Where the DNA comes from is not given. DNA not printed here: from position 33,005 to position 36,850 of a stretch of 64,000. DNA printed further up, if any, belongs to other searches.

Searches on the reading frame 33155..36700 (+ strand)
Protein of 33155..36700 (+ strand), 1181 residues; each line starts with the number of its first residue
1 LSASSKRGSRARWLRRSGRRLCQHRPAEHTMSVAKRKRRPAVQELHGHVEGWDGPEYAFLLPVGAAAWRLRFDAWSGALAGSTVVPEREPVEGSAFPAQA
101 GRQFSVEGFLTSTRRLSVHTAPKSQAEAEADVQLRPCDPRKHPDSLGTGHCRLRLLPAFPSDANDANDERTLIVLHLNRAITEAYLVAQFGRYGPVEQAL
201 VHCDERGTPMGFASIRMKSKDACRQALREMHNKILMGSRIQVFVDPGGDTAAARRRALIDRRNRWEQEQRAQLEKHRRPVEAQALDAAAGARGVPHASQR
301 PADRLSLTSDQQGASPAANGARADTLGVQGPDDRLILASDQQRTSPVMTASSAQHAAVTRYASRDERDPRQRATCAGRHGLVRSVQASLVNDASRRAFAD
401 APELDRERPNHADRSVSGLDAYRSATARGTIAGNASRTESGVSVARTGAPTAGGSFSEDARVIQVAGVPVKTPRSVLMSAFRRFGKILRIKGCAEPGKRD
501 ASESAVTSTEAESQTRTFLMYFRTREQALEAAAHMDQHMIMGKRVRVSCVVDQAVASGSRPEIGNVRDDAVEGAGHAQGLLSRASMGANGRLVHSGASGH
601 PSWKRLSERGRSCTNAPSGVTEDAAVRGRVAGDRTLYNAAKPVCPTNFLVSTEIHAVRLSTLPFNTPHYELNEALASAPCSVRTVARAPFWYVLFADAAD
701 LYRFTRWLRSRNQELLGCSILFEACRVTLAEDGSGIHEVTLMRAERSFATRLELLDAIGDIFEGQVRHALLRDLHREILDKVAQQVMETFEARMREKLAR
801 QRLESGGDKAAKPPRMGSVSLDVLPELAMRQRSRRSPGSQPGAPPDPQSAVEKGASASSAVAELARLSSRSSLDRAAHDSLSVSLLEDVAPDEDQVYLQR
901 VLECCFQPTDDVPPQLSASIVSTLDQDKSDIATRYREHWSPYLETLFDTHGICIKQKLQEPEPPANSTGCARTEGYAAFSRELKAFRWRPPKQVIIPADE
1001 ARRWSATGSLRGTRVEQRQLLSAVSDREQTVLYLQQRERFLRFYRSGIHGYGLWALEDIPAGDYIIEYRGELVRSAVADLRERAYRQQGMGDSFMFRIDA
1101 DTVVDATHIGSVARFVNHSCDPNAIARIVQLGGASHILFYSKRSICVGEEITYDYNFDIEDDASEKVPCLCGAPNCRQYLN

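Call 7: search_protein_families(library=pfam, proteins=[window:33155-36700:+], max_evalue=0.001)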
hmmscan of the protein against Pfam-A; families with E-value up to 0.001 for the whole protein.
window:33155-36700:+ (1181 aa): 2 families
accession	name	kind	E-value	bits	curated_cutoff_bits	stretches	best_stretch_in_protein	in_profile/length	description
PF00856.33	SET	-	8.4e-24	84.4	22.4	1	1050-1156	1-105/105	SET domain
PF00076.28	RRM_1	-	1.3e-12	47.8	20.7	1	173-240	2-69/70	RNA recognition motif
